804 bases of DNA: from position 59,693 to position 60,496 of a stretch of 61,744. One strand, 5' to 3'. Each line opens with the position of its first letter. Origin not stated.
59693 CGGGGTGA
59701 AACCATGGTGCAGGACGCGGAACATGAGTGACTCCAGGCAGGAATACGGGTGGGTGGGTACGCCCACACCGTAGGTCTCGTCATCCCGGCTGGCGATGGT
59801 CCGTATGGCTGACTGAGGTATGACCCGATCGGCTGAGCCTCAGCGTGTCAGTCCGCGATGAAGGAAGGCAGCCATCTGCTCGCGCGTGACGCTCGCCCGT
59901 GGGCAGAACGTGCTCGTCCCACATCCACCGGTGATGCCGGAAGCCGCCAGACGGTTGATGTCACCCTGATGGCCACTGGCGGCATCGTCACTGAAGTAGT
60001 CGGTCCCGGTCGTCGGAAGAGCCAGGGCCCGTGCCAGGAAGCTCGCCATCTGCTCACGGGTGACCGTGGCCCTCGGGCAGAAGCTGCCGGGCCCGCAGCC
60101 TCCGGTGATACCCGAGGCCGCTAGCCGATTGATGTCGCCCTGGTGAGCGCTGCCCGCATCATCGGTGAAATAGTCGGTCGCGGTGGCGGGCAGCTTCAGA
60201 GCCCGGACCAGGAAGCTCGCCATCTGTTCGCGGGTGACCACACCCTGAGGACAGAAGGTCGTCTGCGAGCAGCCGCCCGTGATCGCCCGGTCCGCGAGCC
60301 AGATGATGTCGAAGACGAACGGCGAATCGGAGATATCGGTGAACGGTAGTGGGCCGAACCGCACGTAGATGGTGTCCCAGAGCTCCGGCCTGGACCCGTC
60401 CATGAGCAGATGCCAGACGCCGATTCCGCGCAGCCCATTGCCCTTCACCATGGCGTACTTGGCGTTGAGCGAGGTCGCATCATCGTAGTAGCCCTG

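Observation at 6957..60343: Eighteen copies of a cysteine-pair SLH-like repeat form an invariant C-terminal triple module on six unrelated secreted enzymes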

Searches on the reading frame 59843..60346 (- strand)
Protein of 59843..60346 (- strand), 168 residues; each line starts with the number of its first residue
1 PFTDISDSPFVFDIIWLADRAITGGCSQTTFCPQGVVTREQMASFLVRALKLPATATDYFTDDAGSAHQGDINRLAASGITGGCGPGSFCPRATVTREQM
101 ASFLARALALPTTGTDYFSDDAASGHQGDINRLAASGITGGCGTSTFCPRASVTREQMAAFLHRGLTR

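Call 14: find_related_loci(query=window:59843-60346:-, collection=genome_contigs, flank=3000)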
Query seq(168 aa) (168 aa) in genome_contigs; peptide patterns used: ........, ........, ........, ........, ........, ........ (x = any residue, [..] = any of these).
594 stretches matched a pattern (row limit reached: there are more); 504 encode a relative of the query (tblastn E <= 1e-3); the best 80 are kept; 79 distinct loci.
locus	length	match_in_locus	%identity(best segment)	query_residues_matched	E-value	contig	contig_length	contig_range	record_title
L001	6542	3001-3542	83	1-168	6e-83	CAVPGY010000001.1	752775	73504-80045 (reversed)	MAG: uncultured Chloroflexia bacterium isolate MFD09964.bin.2.274 genome assembly, contig: contig_10250, whole genome sh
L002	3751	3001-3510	74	1-166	5e-81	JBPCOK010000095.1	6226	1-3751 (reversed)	MAG: Candidatus Limnocylindria bacterium isolate TH_ant_mag_154 S1Ck127_6326564_flag_0_multi_38.9377_len_6226, whole gen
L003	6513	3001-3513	71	1-167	2e-79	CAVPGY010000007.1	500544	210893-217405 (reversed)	MAG: uncultured Chloroflexia bacterium isolate MFD09964.bin.2.274 genome assembly, contig: contig_43829, whole genome sh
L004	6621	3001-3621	73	1-167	2e-79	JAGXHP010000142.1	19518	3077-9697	MAG: Chloroflexota bacterium isolate LH_M65 k141_1241672, whole genome shotgun sequence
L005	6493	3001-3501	74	1-167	6e-79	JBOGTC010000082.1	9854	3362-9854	MAG: Candidatus Limnocylindria bacterium isolate M3-S_metawrap_bin.244 k127_1709703, whole genome shotgun sequence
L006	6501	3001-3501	72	2-168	2e-78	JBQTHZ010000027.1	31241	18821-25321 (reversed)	MAG: Chloroflexota bacterium isolate SAR144 c_000000169586, whole genome shotgun sequence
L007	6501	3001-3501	68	1-167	1e-76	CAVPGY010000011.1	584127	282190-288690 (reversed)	MAG: uncultured Chloroflexia bacterium isolate MFD09964.bin.2.274 genome assembly, contig: contig_5935, whole genome sho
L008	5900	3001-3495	69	2-166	4e-76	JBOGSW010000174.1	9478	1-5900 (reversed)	MAG: Candidatus Limnocylindria bacterium isolate M3-S_metawrap_bin.20 k127_817179, whole genome shotgun sequence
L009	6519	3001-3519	68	2-168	5e-77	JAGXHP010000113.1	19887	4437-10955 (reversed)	MAG: Chloroflexota bacterium isolate LH_M65 k141_946380, whole genome shotgun sequence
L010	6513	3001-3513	69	2-166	4e-76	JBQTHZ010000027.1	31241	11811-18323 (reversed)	MAG: Chloroflexota bacterium isolate SAR144 c_000000169586, whole genome shotgun sequence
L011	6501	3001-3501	72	2-166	8e-76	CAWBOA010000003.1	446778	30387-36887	MAG: uncultured Chloroflexia bacterium isolate MFD09206.bin.2.125 genome assembly, contig: contig_11560, whole genome sh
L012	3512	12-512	69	1-166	8e-75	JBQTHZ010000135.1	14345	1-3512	MAG: Chloroflexota bacterium isolate SAR144 c_000000072349, whole genome shotgun sequence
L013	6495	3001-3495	68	2-166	2e-74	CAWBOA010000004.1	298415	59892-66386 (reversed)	MAG: uncultured Chloroflexia bacterium isolate MFD09206.bin.2.125 genome assembly, contig: contig_16372, whole genome sh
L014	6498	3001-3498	68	2-166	5e-74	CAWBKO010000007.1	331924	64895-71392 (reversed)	MAG: uncultured Chloroflexia bacterium isolate MFD09212.bin.2.38 genome assembly, contig: contig_59001, whole genome sho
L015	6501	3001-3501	68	2-168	4e-73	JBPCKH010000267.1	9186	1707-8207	MAG: Candidatus Limnocylindria bacterium isolate TH_ant_mag_47 S1Ck127_4098899_flag_0_multi_6.1657_len_9186, whole genom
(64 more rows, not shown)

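Call 17: find_homologous_proteins(query=window:59843-60346:-, max_evalue=0.001)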
Query seq(168 aa) (168 aa): 2143 proteins with E <= 0.001 among 6230 candidates; the best 120 are listed.
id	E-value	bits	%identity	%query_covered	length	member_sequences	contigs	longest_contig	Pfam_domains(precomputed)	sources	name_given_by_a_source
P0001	6.3e-80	285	63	99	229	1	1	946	PF00395.26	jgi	jgi:hypothetical protein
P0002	1.8e-70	254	68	99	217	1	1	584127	PF00395.26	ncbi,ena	-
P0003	5.5e-69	249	69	99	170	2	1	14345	PF00395.26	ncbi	ncbi:MAG: S-layer homology domain-containing protein, partial [Chloroflexota bacterium]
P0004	5.6e-68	246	63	98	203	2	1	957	PF00395.26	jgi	-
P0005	2.2e-66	241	66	98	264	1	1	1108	PF00395.26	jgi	-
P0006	2.8e-66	240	66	98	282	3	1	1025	PF00395.26,PF00704.35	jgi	jgi:hypothetical protein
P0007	4.2e-66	240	66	99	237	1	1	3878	PF00395.26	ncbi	ncbi:MAG: S-layer homology domain-containing protein, partial [Chloroflexota bacterium]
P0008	5.1e-66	240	64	99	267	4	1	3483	PF00395.26,PF00704.35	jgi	jgi:hypothetical protein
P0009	7.4e-66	239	67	99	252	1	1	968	PF00395.26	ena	-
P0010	7.9e-66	239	66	99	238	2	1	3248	PF00395.26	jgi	jgi:hypothetical protein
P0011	3.2e-65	237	67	97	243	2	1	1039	PF00395.26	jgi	jgi:hypothetical protein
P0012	4.7e-64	233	67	99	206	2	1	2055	PF23668.2,PF00395.26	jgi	jgi:hypothetical protein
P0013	8.6e-64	232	65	100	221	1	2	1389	PF00395.26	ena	-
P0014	1.6e-63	231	64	99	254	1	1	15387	PF00395.26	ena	-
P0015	1.7e-63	231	67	95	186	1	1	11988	PF00395.26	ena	-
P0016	4.4e-63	230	66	99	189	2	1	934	PF00395.26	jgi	jgi:hypothetical protein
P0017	6.7e-63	229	64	99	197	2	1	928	PF00395.26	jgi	jgi:hypothetical protein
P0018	7.2e-63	229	65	98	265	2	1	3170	PF00395.26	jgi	jgi:hypothetical protein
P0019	8.1e-63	229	65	97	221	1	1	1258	PF00395.26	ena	-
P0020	3.2e-62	227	54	85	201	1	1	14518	PF00395.26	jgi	jgi:hypothetical protein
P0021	4.8e-62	227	63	99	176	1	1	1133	PF00395.26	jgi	jgi:hypothetical protein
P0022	5.9e-62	226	67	93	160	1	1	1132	PF00395.26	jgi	jgi:hypothetical protein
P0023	6.7e-62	226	66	99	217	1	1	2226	PF00395.26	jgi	-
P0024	7.8e-62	226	64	98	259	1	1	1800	PF00395.26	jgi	-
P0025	8.2e-62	226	64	99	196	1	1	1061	PF00395.26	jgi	jgi:hypothetical protein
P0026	1.0e-61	225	64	97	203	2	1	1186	PF00395.26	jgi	jgi:hypothetical protein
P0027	1.2e-61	225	64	98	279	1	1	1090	PF00395.26,PF00704.35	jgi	jgi:hypothetical protein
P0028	1.3e-61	225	64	100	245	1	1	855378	PF13860.13,PF00395.26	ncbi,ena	-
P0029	1.9e-61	225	63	98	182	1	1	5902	PF00395.26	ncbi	ncbi:MAG TPA: S-layer homology domain-containing protein, partial [Candidatus Limnocylindria bacteri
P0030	1.9e-61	225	60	100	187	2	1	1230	PF00395.26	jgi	jgi:hypothetical protein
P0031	2.3e-61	224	65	98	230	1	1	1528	PF00395.26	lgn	-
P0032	4.0e-61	224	63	99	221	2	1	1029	PF00395.26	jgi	jgi:hypothetical protein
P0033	4.0e-61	224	62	99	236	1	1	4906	PF13205.13,PF00395.26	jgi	jgi:hypothetical protein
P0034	4.1e-61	224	56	99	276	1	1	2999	PF00395.26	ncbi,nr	ncbi:MAG: S-layer homology domain-containing protein, partial [Acidimicrobiia bacterium]|nr:S-layer 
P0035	1.0e-60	222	62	99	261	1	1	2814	PF00395.26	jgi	jgi:hypothetical protein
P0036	1.2e-60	222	63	98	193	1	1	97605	PF00395.26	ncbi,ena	-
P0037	1.3e-60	222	49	99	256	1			PF18602.7,PF00395.26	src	-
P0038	1.5e-60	222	62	99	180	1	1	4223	PF00395.26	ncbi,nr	ncbi:MAG TPA: S-layer homology domain-containing protein, partial [Candidatus Angelobacter sp.]|nr:S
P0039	2.3e-60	221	63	92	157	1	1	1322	PF00395.26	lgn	-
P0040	2.6e-60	221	61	99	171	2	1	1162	PF00395.26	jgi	jgi:hypothetical protein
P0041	2.7e-60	221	62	99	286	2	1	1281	PF00395.26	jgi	jgi:hypothetical protein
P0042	3.0e-60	221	61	99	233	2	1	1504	PF00395.26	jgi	jgi:hypothetical protein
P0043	3.2e-60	221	65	98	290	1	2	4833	PF00395.26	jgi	jgi:hypothetical protein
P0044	3.3e-60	221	62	98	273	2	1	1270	PF00395.26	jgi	jgi:hypothetical protein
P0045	3.7e-60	220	63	99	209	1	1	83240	PF00395.26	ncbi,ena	-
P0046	4.5e-60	220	64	98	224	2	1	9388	PF00395.26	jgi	jgi:hypothetical protein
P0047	5.2e-60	220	77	79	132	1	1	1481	PF00395.26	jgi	jgi:hypothetical protein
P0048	8.0e-60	219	65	97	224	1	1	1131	PF00395.26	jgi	jgi:hypothetical protein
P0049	8.0e-60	219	62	100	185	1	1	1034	PF00395.26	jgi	jgi:S-layer homology domain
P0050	9.3e-60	219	61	98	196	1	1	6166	PF00395.26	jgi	jgi:hypothetical protein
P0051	1.8e-59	218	65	99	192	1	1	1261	PF00395.26,PF24969.1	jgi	jgi:hypothetical protein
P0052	2.0e-59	218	62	99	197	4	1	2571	PF00395.26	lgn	-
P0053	2.1e-59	218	63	98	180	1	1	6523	PF00395.26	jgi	jgi:hypothetical protein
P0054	3.1e-59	217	62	98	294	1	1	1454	PF00395.26,PF00188.33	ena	-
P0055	4.3e-59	217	60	99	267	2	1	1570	PF00395.26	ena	-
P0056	5.0e-59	217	48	91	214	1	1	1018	PF00395.26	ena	-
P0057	6.5e-59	216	62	99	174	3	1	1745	PF00395.26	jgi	jgi:hypothetical protein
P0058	7.6e-59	216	60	99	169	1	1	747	PF00395.26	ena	-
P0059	7.6e-59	216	62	98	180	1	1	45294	PF00395.26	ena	-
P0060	1.1e-58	216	72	81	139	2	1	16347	PF00395.26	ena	-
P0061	1.6e-58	215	61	97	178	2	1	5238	PF00395.26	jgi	jgi:hypothetical protein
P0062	1.9e-58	215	59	99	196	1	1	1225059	PF00395.26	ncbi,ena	-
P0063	2.0e-58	215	63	100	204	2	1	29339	PF18602.7,PF00395.26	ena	-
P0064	2.5e-58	214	60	99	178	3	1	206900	PF00395.26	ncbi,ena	-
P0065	2.5e-58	214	60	99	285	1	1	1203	PF26549.1,PF00395.26,PF07676.19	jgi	jgi:hypothetical protein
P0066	3.0e-58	214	62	98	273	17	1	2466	PF00395.26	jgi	-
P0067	3.6e-58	214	61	98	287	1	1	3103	PF00395.26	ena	-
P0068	3.7e-58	214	65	98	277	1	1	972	PF00395.26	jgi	jgi:hypothetical protein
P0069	3.8e-58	214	61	98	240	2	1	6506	PF00395.26,PF00188.33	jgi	jgi:hypothetical protein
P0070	4.3e-58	214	61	97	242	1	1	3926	PF13205.13,PF00395.26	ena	-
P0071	4.5e-58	214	62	97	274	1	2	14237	PF00395.26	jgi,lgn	jgi:hypothetical protein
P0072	5.5e-58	213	61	98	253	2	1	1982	PF00395.26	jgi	jgi:S-layer homology domain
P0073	5.9e-58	213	62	98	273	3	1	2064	PF00395.26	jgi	jgi:hypothetical protein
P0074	6.1e-58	213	61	98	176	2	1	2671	PF00395.26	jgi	jgi:hypothetical protein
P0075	8.0e-58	213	62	98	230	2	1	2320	PF00395.26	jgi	jgi:hypothetical protein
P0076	8.2e-58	213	61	98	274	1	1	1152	PF00395.26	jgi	jgi:hypothetical protein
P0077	1.1e-57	212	58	98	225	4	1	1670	PF00395.26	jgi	jgi:hypothetical protein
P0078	1.2e-57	212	60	100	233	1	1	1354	PF00395.26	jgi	jgi:S-layer homology domain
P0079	1.3e-57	212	62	97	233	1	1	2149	PF01186.23,PF00395.26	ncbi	ncbi:MAG TPA: S-layer homology domain-containing protein, partial [Actinomycetota bacterium]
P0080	1.3e-57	212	60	98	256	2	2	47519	PF00395.26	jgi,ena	-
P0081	1.4e-57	212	59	98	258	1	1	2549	PF00395.26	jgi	jgi:hypothetical protein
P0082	1.5e-57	212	60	98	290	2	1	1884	PF00395.26,PF00188.33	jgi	-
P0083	1.5e-57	212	63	99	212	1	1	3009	PF00395.26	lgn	-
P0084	1.6e-57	212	57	99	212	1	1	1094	PF00395.26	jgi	jgi:hypothetical protein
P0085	1.7e-57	212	61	98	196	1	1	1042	PF00395.26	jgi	jgi:hypothetical protein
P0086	1.8e-57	212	63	97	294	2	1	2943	PF00395.26,PF00188.33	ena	-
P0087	1.8e-57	212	62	98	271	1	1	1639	PF00395.26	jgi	jgi:hypothetical protein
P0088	1.9e-57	212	67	88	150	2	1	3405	PF00395.26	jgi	-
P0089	2.1e-57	212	60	98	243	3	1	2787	PF00395.26,PF00188.33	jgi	jgi:hypothetical protein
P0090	2.3e-57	211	61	96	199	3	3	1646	PF00395.26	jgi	jgi:hypothetical protein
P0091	2.4e-57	211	58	98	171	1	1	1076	PF00395.26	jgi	jgi:hypothetical protein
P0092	3.0e-57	211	58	98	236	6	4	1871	PF13205.13,PF00395.26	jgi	jgi:hypothetical protein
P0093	4.5e-57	210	56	99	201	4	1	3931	PF00395.26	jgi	jgi:hypothetical protein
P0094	4.7e-57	210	62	99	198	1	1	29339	PF00395.26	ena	-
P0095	4.9e-57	210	61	97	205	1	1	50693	PF00395.26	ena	-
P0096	5.6e-57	210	48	98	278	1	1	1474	PF05901.17,PF00395.26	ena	-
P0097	6.9e-57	210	59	99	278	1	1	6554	PF00395.26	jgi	jgi:hypothetical protein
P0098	8.9e-57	209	60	99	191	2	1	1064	PF00395.26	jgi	jgi:hypothetical protein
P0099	1.0e-56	209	60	98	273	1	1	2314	PF00395.26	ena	-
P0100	1.0e-56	209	61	98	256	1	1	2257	PF00395.26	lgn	-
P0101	1.1e-56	209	59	99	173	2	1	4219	PF00395.26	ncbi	ncbi:MAG: S-layer homology domain-containing protein, partial [Candidatus Limnocylindria bacterium]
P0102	1.3e-56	209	61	98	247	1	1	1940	PF00395.26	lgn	-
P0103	1.4e-56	209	58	95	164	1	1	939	PF00395.26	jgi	jgi:hypothetical protein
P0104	1.6e-56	209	60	99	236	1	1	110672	PF00395.26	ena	-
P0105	1.8e-56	208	59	98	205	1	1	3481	PF00395.26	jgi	jgi:hypothetical protein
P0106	1.9e-56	208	60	99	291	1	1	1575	PF00395.26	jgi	jgi:hypothetical protein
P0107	2.0e-56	208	60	98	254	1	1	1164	PF00395.26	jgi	jgi:hypothetical protein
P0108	2.2e-56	208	54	98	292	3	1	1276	PF00395.26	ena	-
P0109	2.5e-56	208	63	98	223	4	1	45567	PF00395.26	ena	-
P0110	4.3e-56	207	62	97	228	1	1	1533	PF00395.26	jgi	jgi:hypothetical protein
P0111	4.4e-56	207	59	98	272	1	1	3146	PF00395.26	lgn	-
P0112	4.7e-56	207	60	98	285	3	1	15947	PF00395.26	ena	-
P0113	5.3e-56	207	60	99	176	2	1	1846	PF00395.26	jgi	jgi:hypothetical protein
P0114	6.4e-56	207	58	99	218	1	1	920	PF00395.26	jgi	jgi:hypothetical protein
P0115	7.5e-56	206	59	98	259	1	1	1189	PF00395.26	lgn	-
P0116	7.5e-56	206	58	98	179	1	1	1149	PF00395.26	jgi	jgi:hypothetical protein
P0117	9.3e-56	206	59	97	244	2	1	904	PF00395.26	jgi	jgi:hypothetical protein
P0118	1.1e-55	206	62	99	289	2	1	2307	PF00395.26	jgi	jgi:hypothetical protein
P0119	1.1e-55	206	60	98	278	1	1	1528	PF00395.26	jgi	jgi:hypothetical protein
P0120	1.3e-55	206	59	98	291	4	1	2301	PF00395.26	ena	-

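Call 18: search_solved_structures(query=window:59843-60346:-, max_evalue=0.01, show_alignments=2)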
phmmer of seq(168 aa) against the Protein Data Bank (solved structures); distinct sequences matched with E-value up to 0.01: 5.
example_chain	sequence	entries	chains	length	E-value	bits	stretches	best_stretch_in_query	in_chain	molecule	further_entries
3pyw_A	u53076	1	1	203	1.3e-07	34.8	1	11-163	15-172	S-layer protein sap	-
9g93_A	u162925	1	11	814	2e-07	34.2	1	11-163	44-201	S-layer protein sap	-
6bt4_A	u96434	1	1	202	2.1e-07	34.1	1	11-163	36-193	S-layer protein sap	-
4aq1_A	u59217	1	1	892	2.5e-07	33.9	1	2-165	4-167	SBSB PROTEIN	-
4aq1_C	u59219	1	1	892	2.6e-07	33.9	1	2-165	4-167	SBSB PROTEIN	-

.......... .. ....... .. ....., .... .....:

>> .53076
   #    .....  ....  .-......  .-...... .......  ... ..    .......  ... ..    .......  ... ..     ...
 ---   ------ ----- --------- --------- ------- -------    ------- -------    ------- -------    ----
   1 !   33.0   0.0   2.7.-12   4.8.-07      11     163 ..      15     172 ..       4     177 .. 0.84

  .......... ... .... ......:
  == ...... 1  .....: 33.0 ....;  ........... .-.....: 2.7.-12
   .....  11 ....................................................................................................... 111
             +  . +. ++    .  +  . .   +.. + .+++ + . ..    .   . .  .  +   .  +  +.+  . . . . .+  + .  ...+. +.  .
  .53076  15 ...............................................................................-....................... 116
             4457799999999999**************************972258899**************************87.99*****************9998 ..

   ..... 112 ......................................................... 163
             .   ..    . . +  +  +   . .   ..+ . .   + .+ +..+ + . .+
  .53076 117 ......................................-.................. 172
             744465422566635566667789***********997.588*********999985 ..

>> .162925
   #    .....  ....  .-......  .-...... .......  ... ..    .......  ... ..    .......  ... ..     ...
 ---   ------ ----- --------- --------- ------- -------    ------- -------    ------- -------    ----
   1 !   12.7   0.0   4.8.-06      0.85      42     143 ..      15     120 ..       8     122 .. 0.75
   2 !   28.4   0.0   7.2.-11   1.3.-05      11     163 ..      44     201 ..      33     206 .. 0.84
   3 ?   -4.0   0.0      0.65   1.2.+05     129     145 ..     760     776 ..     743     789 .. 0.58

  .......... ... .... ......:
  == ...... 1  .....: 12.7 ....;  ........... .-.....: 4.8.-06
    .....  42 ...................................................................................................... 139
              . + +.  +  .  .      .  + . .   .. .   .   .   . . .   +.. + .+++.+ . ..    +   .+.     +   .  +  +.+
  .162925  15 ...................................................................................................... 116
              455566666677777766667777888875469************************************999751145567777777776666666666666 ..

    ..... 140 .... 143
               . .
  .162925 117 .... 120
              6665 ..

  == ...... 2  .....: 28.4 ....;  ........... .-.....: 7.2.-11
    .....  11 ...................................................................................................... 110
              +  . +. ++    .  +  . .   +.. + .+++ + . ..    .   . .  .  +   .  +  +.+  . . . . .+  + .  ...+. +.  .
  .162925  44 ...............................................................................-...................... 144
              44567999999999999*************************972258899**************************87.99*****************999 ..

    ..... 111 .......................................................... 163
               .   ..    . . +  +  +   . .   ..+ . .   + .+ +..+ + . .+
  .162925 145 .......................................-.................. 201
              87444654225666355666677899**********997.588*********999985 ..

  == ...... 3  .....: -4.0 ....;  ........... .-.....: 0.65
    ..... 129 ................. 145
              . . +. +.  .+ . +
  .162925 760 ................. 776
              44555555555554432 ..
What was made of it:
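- The whole triple aligns to Sap (3PYW, 6BT4) and SbsB (4AQ1) at E about 1e-7 (call 18).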

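Call 30: predict_structure(alignment_id=A1)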
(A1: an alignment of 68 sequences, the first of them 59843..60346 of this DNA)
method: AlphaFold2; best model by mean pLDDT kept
length: 168 residues; sequences in the alignment: 68
mean_pLDDT: 97.7   pTM: 0.90
mean pLDDT of the five models: 97.7, 97.5, 97.5, 97.3, 97.2
residues with pLDDT >= 90: 166; 70-90: 2; 50-70: 0; < 50: 0
segments of 3 or more residues with pLDDT < 50: none
pLDDT, mean of each block of 10 residues (from residue 1): 97 98 97 98 98 98 97 98 97 98 98 98 97 98 97 99 96
secondary structure, 60 per line:
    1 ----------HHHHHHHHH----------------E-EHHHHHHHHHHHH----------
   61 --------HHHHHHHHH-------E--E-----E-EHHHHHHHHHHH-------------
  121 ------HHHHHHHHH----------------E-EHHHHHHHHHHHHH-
elements in order: H11-19 H39-50 H69-77 H97-107 H127-135 H155-167
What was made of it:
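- On SLH domain (Pfam PF00395 / PROSITE PS51272): AF2 model with pLDDT 97.7, pTM 0.90 and six helices (call 30).
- Fold: pLDDT 97.7 (call 30).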

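Call 34: fold_search(model_id=the predicted structure, library=pdb)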
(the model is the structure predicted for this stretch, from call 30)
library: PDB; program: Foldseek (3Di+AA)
matches with E <= 10: 81; with E <= 0.001: 15
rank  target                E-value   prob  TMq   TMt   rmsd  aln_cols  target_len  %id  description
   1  3pyw                  1.5e-11  1.00  0.87  0.83   2.3       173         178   26  The structure of the SLH domain from B. anthracis surface array protein at 1.8A (released 2011-04-27)
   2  6bt4                  6.9e-11  1.00  0.85  0.87   1.8       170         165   25  Crystal structure of the SLH domain of Sap from Bacillus anthracis in complex with a pyruvylated SCWP unit (released 2018-03-21)
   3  7sv3                  3.4e-09  1.00  0.76  0.75   2.9       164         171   20  Crystal structure of SpaA-SLH in complex with 4,6-Pyr-beta-D-ManNAc-(1->4)-beta-D-GlcNAcOMe (released 2022-03-09)
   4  6cwh_C                8.1e-09  1.00  0.77  0.79   2.9       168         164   21  Crystal structure of SpaA-SLH in complex with 4,6-Pyr-beta-D-ManNAcOMe (P1) (released 2018-08-15)
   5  6cwc_B                8.7e-09  1.00  0.77  0.78   2.9       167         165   22  Crystal structure of SpaA-SLH (released 2018-08-15)
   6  7sv4                  1.0e-08  1.00  0.77  0.76   2.7       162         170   21  Crystal structure of SpaA-SLH in complex with 4,6-Pyr-beta-D-ManNAc-(1->4)-beta-D-GlcNAc-(1->3)-4,6-Pyr-beta-D-ManNAcOMe (released 2022-03-09)
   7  7sv6                  1.1e-08  1.00  0.74  0.75   3.2       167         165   20  Crystal structure of SpaA-SLH/G46A/G109A in complex with 4,6-Pyr-beta-D-ManNAc-(1->4)-beta-D-GlcNAcOMe (released 2022-03-09)
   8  6cwc_A                2.1e-08  1.00  0.76  0.78   2.9       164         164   20  Crystal structure of SpaA-SLH (released 2018-08-15)
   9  7sv5_A                2.5e-08  1.00  0.75  0.76   2.9       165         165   19  Crystal structure of SpaA-SLH/G109A in complex with 4,6-Pyr-beta-D-ManNAc-(1->4)-beta-D-GlcNAcOMe (released 2022-03-09)
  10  6cwr                  3.0e-08  1.00  0.78  0.79   2.7       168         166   19  Crystal structure of SpaA-SLH/G46A/G109A in complex with 4,6-Pyr-beta-D-ManNAcOMe (released 2018-08-15)
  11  7sv5_B                3.2e-08  1.00  0.76  0.77   2.9       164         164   18  Crystal structure of SpaA-SLH/G109A in complex with 4,6-Pyr-beta-D-ManNAc-(1->4)-beta-D-GlcNAcOMe (released 2022-03-09)
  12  6cwm                  3.4e-08  1.00  0.75  0.74   3.2       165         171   19  Crystal structure of SpaA-SLH/G109A (released 2018-08-15)
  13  6cwf_A                3.8e-08  1.00  0.74  0.75   3.3       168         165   21  Crystal structure of SpaA-SLH in complex with 4,6-Pyr-beta-D-ManNAcOMe (released 2018-08-15)
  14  6cwn                  9.1e-08  1.00  0.79  0.81   2.6       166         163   19  Crystal structure of SpaA-SLH/G109A in complex with 4,6-Pyr-beta-D-ManNAcOMe (released 2018-08-15)
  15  6cwl_B                2.4e-06  1.00  0.72  0.81   2.4       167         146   19  Crystal structure of SpaA-SLH in complex with beta-D-GlcNAc-(1->3)-4,6-Pyr-beta-D-ManNAcOMe (released 2018-08-15)
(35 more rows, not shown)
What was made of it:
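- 59840..61726 (-): GH18 chitinase-like secreted protein with a C-terminal triple SLH module (59843-60343). This module was modelled (pLDDT 97.7, call 30) and matches PDB SLH trimers at TM 0.87 (call 34).
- On SLH domain (Pfam PF00395 / PROSITE PS51272): Foldseek gives TM 0.87 and rmsd 2.3 Angstrom to 3PYW, and the top 15 hits are all SLH trimers (call 34).
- Closest known: Bacillus anthracis SLH proteins. Same: Three tandem SLH domains form a three-prong spindle (TM 0.85-0.87, call 34).
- Closest known: Paenibacillus alvei SpaA and SlhA SLH trimers binding 4,6-Pyr-beta-D-ManNAc. Same: Same fold (TM 0.74-0.79, call 34).
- Foldseek top 15 hits are all SLH trimers, with TM 0.87 to 3PYW and 0.85 to 6BT4, the Sap complex with a pyruvylated SCWP unit (call 34). 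The best structural match includes the pyruvylated-SCWP complex 6BT4 (call 34).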
